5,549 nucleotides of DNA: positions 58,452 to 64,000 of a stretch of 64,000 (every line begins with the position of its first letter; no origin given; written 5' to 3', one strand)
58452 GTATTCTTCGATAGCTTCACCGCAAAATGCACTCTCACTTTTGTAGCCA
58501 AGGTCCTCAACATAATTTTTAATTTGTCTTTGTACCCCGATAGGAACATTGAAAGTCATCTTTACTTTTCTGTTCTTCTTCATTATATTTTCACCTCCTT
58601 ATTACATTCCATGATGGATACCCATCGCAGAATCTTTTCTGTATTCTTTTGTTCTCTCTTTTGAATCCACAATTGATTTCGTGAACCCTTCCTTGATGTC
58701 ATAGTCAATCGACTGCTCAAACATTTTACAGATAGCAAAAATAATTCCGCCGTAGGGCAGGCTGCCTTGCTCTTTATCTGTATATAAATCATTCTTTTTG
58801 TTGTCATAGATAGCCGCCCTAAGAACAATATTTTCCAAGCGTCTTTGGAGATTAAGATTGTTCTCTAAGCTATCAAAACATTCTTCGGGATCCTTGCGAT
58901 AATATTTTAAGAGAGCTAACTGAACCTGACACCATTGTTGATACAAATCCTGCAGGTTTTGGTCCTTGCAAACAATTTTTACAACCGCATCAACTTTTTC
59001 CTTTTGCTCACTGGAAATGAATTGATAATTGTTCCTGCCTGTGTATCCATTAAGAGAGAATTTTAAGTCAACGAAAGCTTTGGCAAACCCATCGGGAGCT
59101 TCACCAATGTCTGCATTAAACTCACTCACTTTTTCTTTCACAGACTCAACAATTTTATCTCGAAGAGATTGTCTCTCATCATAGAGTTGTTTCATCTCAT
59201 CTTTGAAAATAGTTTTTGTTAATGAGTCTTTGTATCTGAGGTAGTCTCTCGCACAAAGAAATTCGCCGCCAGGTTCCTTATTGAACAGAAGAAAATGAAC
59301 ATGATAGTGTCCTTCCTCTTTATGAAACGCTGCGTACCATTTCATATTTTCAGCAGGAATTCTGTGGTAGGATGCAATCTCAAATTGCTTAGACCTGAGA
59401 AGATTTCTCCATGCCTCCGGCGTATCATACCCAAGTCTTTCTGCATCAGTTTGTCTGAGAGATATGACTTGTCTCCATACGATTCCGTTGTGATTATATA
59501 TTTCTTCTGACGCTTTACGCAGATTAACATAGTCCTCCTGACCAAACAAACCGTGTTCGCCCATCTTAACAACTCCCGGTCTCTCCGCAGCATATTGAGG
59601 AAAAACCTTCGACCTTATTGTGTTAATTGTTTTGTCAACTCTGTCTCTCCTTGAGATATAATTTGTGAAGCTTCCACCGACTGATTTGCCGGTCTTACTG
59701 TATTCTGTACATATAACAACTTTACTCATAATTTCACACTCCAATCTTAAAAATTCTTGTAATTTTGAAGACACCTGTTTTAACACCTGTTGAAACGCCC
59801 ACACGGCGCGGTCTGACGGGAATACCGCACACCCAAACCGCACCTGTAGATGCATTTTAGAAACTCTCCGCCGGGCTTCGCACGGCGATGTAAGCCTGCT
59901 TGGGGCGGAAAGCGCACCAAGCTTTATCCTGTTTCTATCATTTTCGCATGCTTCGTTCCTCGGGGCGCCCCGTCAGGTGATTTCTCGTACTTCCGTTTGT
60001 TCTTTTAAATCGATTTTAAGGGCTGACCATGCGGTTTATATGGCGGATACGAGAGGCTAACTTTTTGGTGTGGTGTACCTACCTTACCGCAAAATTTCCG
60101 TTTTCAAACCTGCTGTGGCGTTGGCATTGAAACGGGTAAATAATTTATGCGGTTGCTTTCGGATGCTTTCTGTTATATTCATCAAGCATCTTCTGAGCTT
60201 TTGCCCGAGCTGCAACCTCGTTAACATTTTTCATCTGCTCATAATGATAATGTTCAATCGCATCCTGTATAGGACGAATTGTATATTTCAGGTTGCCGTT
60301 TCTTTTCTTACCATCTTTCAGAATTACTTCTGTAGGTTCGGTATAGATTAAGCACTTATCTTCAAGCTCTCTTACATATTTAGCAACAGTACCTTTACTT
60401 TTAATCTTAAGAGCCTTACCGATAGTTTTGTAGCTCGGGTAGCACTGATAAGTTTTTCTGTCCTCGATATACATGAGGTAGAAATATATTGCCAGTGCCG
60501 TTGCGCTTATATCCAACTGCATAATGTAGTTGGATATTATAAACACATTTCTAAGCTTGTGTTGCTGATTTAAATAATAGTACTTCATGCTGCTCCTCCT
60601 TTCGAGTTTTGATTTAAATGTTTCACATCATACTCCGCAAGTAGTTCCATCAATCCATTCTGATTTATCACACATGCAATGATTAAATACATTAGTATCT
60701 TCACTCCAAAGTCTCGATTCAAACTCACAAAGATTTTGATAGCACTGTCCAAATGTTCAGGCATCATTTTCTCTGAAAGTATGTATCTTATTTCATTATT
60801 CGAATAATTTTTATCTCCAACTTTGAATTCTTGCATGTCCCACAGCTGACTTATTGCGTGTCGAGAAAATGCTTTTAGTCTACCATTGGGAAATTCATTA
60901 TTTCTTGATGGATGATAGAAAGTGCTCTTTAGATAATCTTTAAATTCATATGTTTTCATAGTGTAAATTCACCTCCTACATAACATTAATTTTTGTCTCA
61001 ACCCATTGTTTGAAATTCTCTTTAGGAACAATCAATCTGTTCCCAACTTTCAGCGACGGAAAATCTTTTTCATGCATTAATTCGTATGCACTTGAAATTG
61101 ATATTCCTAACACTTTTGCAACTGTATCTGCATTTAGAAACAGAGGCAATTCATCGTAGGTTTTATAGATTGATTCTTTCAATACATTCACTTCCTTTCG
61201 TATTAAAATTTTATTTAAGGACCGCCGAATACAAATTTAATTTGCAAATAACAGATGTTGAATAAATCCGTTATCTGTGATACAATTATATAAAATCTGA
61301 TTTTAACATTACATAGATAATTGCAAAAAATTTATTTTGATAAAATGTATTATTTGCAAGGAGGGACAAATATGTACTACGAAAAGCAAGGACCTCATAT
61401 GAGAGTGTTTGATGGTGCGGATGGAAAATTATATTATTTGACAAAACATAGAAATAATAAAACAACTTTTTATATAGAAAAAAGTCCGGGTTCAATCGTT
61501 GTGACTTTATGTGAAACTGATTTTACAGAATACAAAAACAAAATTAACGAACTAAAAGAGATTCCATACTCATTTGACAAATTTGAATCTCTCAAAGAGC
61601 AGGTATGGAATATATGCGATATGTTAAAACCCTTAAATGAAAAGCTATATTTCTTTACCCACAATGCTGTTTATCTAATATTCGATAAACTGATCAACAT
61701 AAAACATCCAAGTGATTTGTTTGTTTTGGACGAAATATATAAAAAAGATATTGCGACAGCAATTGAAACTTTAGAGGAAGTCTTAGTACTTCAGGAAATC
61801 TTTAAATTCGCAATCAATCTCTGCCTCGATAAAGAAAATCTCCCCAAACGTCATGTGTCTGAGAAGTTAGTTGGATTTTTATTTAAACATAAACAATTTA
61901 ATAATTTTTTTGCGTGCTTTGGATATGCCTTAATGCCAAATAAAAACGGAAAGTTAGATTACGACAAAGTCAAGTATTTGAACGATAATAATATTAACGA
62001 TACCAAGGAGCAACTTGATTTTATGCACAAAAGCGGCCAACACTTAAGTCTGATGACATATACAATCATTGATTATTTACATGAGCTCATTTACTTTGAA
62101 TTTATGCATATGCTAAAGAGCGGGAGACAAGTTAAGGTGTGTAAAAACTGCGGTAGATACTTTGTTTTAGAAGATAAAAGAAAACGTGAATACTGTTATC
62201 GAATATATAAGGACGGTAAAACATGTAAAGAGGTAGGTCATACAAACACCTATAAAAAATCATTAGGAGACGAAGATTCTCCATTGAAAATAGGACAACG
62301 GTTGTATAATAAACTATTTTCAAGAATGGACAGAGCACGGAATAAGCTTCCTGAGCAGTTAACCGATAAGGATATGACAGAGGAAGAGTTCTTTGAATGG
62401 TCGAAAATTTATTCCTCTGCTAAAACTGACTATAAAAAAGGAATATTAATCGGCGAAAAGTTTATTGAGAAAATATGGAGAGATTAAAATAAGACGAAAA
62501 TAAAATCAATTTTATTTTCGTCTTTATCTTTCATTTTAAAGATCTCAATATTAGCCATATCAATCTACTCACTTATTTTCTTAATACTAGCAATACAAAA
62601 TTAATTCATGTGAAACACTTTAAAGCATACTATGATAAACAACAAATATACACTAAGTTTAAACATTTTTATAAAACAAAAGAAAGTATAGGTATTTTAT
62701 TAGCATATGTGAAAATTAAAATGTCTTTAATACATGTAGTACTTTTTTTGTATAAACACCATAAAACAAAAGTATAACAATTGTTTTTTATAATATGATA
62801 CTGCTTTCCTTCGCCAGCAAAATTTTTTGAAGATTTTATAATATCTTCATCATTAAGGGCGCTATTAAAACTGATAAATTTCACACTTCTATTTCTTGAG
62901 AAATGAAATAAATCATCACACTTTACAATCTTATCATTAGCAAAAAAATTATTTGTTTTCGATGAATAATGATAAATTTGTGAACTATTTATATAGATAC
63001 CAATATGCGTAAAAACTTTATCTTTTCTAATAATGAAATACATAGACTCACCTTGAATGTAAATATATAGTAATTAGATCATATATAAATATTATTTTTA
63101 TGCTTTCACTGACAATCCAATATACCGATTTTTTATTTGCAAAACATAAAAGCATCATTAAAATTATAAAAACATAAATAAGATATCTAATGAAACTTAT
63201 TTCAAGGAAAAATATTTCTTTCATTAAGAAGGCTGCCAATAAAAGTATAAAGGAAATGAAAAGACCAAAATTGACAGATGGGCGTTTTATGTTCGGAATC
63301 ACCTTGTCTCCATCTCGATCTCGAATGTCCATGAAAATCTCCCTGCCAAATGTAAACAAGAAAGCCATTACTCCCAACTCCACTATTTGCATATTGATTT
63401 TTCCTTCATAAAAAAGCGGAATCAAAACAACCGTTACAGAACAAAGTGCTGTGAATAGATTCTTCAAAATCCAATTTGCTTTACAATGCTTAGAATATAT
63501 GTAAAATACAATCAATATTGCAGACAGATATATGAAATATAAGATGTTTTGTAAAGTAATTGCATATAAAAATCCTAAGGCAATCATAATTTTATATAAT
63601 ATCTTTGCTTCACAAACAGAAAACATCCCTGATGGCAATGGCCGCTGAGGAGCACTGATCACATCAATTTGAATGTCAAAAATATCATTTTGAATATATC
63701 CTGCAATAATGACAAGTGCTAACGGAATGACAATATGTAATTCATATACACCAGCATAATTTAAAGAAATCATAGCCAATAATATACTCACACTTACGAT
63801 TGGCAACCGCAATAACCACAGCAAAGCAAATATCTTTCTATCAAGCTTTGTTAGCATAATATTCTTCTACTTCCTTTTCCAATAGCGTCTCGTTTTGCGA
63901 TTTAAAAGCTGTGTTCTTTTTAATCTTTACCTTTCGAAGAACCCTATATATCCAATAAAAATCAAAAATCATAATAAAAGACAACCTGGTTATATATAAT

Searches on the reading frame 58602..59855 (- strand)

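Call 51: search_protein_families(library=pfam, proteins=[window:58602-59855:-], max_evalue=0.001)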
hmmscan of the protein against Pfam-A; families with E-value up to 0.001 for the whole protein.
window:58602-59855:- (417 aa): 1 family
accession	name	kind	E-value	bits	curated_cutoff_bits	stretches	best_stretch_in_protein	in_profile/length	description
PF18555.7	MobL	-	1.1e-20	74.5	28.5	1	44-348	2-335/383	MobL relaxases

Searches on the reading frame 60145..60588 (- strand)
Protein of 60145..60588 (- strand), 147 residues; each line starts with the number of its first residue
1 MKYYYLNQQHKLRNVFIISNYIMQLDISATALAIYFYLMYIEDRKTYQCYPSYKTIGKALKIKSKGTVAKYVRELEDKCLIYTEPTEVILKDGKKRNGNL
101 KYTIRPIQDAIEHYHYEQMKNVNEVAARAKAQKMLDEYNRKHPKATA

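Call 51: search_protein_families(library=pfam, proteins=[window:60145-60588:-], max_evalue=0.001)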
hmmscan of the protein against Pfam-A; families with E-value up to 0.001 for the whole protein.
window:60145-60588:- (147 aa): 1 family
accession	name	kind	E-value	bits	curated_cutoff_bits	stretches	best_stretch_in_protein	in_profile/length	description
PF13730.12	HTH_36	-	5.8e-10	39.3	25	1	26-81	2-55/55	Helix-turn-helix domain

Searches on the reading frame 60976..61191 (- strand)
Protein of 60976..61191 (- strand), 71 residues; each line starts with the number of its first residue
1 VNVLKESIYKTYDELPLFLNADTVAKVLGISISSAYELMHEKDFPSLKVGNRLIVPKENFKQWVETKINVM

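Call 51: search_protein_families(library=pfam, proteins=[window:60976-61191:-], max_evalue=0.001)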
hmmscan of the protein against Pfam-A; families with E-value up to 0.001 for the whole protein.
window:60976-61191:- (71 aa): 2 families
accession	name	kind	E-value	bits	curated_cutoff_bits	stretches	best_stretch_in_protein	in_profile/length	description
PF12728.13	HTH_17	-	2.8e-09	37.5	27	1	18-66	1-49/51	Helix-turn-helix domain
PF05930.18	Phage_AlpA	-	9.1e-06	25.9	21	1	19-55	4-41/51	Prophage CP4-57 regulatory protein (AlpA)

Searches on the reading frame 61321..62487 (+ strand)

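Call 51: search_protein_families(library=pfam, proteins=[window:61321-62487:+], max_evalue=0.001)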
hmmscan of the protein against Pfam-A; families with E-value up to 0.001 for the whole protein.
window:61321-62487:+ (388 aa): 1 family
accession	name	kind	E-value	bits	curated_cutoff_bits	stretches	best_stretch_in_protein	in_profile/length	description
PF19553.4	DUF6076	-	1.3e-15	58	23.5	1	240-358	20-139/168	Family of unknown function (DUF6076)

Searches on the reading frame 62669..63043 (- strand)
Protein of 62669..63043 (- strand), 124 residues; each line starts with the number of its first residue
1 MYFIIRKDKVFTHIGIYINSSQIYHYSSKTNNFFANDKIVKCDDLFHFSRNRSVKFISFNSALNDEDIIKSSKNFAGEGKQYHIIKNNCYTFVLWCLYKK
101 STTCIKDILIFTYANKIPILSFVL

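Call 51: search_protein_families(library=pfam, proteins=[window:62669-63043:-], max_evalue=0.001)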
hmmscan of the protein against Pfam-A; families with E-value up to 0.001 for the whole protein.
window:62669-63043:- (124 aa): 2 families
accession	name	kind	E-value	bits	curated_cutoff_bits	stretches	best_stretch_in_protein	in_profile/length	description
PF04970.19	LRAT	-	1e-13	52.1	24.3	1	5-101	12-119/120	Lecithin retinol acyltransferase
PF16044.11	DUF4796_C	-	0.00052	20.2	28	1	13-98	38-114/152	DUF4796 C-terminal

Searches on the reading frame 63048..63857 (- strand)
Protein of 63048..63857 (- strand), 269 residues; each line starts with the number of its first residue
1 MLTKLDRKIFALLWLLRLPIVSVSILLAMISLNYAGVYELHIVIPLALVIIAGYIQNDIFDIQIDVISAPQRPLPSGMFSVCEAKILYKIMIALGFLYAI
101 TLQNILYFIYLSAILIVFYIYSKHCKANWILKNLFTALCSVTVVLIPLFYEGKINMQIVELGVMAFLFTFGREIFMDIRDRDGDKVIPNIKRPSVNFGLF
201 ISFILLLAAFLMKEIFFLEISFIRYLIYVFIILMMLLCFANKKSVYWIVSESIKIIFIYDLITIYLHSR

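Call 51: search_protein_families(library=pfam, proteins=[window:63048-63857:-], max_evalue=0.001)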
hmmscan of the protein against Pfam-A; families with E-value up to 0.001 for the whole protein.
window:63048-63857:- (269 aa): 1 family
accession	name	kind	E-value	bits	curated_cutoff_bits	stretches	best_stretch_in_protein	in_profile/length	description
PF01040.23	UbiA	-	2.6e-20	73.2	34.2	1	43-240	26-226/250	UbiA prenyltransferase family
